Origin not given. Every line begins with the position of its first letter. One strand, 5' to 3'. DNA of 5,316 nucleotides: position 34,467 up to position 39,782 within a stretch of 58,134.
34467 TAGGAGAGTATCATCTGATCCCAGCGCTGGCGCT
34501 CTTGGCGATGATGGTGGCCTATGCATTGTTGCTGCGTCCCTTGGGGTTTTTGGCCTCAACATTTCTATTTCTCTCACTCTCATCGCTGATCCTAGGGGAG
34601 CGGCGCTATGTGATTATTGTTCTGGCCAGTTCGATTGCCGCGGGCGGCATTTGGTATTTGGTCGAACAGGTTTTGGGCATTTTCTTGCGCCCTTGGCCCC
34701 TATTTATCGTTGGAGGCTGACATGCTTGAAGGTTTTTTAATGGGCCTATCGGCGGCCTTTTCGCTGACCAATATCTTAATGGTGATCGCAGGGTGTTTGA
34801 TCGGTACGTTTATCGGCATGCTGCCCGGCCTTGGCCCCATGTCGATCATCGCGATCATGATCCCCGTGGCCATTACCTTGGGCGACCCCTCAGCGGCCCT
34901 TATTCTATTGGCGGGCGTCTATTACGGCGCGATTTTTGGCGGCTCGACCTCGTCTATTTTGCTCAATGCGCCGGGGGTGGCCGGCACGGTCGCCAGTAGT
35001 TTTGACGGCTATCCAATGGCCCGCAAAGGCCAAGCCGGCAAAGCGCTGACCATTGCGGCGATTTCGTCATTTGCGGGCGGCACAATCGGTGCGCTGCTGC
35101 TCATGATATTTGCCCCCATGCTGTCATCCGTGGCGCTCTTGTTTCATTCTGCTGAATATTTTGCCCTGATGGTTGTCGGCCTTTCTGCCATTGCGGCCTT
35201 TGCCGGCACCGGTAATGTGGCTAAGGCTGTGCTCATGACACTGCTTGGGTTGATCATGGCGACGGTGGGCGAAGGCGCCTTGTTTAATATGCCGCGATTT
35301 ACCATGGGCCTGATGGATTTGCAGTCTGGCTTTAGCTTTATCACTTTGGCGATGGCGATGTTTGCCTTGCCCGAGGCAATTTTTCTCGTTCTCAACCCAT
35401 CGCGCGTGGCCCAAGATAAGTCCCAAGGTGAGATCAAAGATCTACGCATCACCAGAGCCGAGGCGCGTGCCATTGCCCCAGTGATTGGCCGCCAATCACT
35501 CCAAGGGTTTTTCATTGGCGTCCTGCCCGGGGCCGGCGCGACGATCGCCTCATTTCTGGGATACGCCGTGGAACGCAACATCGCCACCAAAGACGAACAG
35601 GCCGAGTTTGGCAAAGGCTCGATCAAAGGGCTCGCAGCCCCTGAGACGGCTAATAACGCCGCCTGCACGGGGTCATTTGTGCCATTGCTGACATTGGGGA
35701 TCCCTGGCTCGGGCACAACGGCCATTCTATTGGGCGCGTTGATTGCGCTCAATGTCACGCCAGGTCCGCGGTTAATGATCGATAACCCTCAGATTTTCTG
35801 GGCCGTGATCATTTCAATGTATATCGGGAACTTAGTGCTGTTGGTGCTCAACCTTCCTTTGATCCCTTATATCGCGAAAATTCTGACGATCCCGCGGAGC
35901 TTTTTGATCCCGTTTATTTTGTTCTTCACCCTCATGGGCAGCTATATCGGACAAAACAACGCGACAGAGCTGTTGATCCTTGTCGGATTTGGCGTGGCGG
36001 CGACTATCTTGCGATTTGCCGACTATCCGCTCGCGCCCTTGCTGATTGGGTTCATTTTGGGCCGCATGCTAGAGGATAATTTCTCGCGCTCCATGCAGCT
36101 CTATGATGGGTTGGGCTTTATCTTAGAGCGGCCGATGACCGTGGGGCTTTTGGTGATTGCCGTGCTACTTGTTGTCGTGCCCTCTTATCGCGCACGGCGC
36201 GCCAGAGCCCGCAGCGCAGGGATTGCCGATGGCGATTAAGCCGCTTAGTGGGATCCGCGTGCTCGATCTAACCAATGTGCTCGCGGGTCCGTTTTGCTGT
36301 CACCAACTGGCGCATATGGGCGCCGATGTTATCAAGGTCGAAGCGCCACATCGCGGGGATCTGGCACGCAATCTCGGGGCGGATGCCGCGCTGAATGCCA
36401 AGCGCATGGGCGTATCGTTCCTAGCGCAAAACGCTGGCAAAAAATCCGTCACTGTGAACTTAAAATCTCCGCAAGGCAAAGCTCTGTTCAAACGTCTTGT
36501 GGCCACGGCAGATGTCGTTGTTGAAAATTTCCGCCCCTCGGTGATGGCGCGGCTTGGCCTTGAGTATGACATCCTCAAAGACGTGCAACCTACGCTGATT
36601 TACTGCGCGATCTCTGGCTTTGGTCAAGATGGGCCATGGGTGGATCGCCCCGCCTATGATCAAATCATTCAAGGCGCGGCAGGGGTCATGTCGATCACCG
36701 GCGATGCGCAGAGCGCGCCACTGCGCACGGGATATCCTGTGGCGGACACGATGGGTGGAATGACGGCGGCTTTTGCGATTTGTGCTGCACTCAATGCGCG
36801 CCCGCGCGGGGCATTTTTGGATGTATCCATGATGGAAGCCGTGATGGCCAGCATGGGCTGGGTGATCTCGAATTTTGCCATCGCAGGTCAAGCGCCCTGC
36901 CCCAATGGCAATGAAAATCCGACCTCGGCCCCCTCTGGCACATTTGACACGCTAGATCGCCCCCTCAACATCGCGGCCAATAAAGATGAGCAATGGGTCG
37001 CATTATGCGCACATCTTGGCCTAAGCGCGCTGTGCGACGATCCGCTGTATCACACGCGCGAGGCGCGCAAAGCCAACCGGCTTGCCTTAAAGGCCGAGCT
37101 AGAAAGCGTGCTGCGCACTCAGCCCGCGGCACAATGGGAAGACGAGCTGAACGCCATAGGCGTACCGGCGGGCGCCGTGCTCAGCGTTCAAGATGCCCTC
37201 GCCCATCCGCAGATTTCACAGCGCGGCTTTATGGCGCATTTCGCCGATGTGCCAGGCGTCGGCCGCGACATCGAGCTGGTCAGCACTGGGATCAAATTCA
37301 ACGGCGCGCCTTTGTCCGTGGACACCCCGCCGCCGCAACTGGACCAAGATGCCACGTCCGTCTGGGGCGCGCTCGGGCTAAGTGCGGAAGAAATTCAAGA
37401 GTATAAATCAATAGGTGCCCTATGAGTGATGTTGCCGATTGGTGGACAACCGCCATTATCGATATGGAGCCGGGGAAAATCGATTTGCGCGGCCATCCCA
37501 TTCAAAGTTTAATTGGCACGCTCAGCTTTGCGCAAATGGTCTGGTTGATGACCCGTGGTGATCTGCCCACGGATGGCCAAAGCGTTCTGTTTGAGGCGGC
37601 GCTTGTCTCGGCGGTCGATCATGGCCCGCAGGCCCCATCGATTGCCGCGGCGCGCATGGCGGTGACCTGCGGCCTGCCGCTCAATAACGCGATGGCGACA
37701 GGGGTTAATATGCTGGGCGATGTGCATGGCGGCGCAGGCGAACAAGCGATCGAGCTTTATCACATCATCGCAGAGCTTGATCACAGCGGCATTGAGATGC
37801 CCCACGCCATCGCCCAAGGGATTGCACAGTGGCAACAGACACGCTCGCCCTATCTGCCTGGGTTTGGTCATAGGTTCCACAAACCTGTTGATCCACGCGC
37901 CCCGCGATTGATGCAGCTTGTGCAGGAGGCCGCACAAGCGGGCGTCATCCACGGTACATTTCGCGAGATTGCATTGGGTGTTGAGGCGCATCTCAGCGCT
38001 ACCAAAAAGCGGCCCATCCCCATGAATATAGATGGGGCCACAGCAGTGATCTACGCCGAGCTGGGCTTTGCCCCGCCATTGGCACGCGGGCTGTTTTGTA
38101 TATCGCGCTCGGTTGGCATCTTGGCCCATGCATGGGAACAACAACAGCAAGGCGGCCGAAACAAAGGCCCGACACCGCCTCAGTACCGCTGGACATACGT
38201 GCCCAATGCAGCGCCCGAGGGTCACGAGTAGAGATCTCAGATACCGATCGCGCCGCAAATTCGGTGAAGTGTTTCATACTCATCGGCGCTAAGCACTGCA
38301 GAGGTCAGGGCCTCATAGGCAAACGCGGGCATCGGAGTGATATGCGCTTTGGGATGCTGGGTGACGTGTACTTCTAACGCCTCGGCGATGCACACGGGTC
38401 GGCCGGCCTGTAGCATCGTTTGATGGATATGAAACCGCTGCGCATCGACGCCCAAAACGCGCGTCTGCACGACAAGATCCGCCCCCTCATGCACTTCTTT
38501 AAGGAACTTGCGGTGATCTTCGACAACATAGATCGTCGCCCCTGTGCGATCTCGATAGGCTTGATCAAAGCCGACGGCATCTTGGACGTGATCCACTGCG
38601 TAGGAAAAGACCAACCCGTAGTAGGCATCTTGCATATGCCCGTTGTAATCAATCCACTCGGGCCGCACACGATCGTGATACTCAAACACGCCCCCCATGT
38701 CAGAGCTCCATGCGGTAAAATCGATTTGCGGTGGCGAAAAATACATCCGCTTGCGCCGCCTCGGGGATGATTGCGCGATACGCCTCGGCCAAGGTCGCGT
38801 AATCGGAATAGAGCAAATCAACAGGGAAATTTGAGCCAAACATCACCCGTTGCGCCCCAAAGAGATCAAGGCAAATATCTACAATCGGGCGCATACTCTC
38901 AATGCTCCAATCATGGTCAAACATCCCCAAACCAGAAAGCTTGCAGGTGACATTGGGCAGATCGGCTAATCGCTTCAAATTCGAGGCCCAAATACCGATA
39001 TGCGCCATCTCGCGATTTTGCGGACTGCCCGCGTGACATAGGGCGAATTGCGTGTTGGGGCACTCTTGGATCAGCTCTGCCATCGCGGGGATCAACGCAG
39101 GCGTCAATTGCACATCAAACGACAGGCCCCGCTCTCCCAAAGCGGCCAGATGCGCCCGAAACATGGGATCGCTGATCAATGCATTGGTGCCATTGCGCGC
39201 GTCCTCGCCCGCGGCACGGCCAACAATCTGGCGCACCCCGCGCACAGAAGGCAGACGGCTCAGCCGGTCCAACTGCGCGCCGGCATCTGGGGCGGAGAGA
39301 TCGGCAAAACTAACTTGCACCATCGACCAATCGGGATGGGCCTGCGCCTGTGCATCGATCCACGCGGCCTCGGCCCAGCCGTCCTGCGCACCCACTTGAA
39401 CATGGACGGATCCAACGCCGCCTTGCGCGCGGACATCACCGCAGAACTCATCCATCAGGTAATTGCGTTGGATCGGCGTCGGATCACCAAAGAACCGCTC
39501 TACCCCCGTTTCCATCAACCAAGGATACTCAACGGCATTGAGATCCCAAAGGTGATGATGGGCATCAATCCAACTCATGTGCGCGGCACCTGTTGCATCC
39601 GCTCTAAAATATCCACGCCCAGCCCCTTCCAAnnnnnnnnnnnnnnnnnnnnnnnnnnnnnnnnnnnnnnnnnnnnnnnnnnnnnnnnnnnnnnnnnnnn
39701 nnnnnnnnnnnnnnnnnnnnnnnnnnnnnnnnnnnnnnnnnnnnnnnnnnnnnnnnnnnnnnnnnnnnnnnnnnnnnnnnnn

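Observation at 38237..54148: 17-gene LacI-linked catabolic locus that matches no characterised pathway I know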

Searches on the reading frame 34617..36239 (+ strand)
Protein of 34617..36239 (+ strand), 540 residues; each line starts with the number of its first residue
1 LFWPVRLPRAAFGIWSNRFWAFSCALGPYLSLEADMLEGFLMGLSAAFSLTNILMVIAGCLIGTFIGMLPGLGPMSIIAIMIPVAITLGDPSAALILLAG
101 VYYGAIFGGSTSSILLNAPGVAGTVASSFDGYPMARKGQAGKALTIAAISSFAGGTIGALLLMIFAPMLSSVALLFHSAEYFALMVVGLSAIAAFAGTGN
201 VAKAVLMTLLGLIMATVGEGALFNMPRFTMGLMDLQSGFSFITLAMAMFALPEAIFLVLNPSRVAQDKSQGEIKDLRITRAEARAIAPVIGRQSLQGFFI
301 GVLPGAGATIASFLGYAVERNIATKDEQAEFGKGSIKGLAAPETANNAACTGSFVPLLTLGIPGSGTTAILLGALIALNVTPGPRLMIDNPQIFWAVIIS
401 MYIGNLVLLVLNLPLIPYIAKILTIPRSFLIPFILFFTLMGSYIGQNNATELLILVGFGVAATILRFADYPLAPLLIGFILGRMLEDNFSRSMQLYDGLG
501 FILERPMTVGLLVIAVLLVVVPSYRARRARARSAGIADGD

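Call 62: search_protein_families(library=pfam, proteins=[window:34617-36239:+], max_evalue=0.0001)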
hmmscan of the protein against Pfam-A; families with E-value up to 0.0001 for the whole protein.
window:34617-36239:+ (540 aa): 1 family
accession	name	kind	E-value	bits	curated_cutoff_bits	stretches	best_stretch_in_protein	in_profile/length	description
PF01970.21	TctA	-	3e-140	468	28.9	1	53-476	1-422/423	Tripartite tricarboxylate transporter TctA family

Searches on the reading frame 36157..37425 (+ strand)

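Call 62: search_protein_families(library=pfam, proteins=[window:36157-37425:+], max_evalue=0.0001)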
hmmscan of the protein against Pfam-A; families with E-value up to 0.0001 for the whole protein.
window:36157-37425:+ (422 aa): 1 family
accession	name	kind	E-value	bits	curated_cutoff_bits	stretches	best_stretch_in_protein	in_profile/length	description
PF02515.22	CoA_transf_3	-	3.3e-115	385.5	23.3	1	30-398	1-365/366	CoA-transferase family III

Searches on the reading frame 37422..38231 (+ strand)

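Call 4: search_protein_families(library=pfam, proteins=[window:37422-38231:+], max_evalue=0.01)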
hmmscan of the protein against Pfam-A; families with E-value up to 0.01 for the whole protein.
window:37422-38231:+ (269 aa): 1 family
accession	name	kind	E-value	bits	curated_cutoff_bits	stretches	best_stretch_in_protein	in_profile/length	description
PF00285.26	Citrate_synt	-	1.3e-33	116.9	27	2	56-243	169-350/357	Citrate synthase, C-terminal domain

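Call 6: search_protein_families(library=ncbifam, proteins=[window:37422-38231:+], max_evalue=0.001)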
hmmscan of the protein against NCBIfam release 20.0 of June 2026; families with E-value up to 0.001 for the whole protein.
window:37422-38231:+ (269 aa): 21 families
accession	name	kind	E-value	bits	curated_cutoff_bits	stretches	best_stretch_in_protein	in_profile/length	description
NF004864.0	PRK06224.1-1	equivalog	1.9e-131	437.2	261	1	2-263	11-271/278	citryl-CoA lyase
NF004866.0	PRK06224.1-3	subfamily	2.5e-55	187.5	245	1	7-243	18-246/275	citryl-CoA lyase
NF004869.0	PRK06224.1-6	subfamily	5.5e-54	183.2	212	1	6-244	3-233/263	citryl-CoA lyase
NF004868.0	PRK06224.1-5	subfamily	3.9e-46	157.2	193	1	9-243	7-238/260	citryl-CoA lyase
NF004867.0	PRK06224.1-4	equivalog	2e-27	95.9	409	1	27-245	28-239/261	citryl-CoA lyase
NF004865.0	PRK06224.1-2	equivalog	4.1e-26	92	323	1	21-245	24-247/265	citryl-CoA lyase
NF041301.1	Cit_synth_Halo_CitZ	equivalog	5.5e-22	78.3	550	1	34-243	157-355/379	citrate synthase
NF010639.0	PRK14036.1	equivalog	1.3e-21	76.8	502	1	56-242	176-353/379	citrate synthase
NF004126.0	PRK05614.1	equivalog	1.9e-21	76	505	1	64-244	229-405/430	citrate synthase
TIGR01800.1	cit_synth_II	subfamily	1.9e-20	73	421.3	1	35-243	148-344/368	2-methylcitrate synthase/citrate synthase II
NF041157.1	Cit_synThplmales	equivalog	4.1e-20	72.2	590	1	57-240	173-348/377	citrate synthase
NF009005.0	PRK12350.1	subfamily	6.3e-20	71.7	332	1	50-244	154-338/366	citrate synthase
NF010638.0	PRK14035.1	equivalog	1.5e-19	70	572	1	33-243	150-348/372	citrate synthase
TIGR01798.1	cit_synth_I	equivalog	1.7e-16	59.9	485.15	1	65-245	217-393/412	citrate synthase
NF010636.0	PRK14033.1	equivalog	1.8e-16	60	479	1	57-243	180-354/376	bifunctional 2-methylcitrate synthase/citrate synthase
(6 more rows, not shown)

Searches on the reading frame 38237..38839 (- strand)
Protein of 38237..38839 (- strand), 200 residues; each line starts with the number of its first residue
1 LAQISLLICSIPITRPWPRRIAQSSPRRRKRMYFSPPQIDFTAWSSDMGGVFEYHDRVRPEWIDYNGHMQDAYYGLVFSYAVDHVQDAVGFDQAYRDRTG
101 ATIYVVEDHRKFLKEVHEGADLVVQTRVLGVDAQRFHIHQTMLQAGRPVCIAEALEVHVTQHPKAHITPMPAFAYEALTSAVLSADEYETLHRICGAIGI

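Call 3: search_protein_families(library=pfam, proteins=[window:38237-38839:-], max_evalue=0.01)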
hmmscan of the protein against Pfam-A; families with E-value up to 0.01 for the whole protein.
window:38237-38839:- (200 aa): 2 families
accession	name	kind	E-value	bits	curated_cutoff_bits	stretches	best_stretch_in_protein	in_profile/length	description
PF13279.12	4HBT_2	-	2.4e-24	86.6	25.5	1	58-178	1-122/122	Thioesterase-like superfamily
PF03061.28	4HBT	-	0.0015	19.2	20.6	1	99-150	26-78/79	Thioesterase superfamily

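Call 5: search_protein_families(library=ncbifam, proteins=[window:38237-38839:-], max_evalue=0.001)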
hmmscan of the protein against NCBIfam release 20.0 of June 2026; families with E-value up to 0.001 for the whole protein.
window:38237-38839:- (200 aa): 1 family
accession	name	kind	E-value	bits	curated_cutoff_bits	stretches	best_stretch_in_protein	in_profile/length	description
NF005716.0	PRK07531.1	equivalog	7.2e-24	84.4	592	1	55-180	349-473/495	carnitine 3-dehydrogenase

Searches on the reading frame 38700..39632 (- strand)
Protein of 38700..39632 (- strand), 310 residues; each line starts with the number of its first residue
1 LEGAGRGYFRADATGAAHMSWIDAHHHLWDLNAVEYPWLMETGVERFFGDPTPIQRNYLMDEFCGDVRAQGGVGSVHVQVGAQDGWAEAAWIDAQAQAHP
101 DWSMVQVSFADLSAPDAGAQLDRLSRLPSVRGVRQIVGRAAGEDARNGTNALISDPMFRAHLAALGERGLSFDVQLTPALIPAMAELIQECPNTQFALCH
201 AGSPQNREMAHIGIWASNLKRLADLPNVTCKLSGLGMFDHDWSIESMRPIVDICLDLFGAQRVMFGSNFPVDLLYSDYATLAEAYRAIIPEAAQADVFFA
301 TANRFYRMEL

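Call 3: search_protein_families(library=pfam, proteins=[window:38700-39632:-], max_evalue=0.01)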
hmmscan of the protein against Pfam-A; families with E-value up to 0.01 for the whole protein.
window:38700-39632:- (310 aa): 1 family
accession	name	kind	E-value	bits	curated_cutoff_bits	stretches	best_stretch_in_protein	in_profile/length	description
PF04909.20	Amidohydro_2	-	2.7e-38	132.8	26.4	1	22-307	1-288/289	Amidohydrolase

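Call 5: search_protein_families(library=ncbifam, proteins=[window:38700-39632:-], max_evalue=0.001)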
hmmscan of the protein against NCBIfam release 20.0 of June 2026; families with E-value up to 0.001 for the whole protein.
window:38700-39632:- (310 aa): 1 family
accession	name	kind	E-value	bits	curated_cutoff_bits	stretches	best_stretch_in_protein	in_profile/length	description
NF052480.1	FuconLaconase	equivalog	1.4e-34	120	400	1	22-308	3-286/287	L-fucono-1,5-lactonase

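Call 24: search_solved_structures(query=window:38700-39632:-, max_evalue=0.001)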
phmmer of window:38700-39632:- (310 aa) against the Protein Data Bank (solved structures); distinct sequences matched with E-value up to 0.001: 2.
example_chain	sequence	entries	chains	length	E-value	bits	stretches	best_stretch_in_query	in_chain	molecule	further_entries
4dlf_A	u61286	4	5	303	7e-17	64.8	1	22-306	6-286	Amidohydrolase 2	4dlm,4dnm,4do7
6uvz_A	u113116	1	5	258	3.4e-10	42.8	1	154-306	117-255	Amidohydrolase 2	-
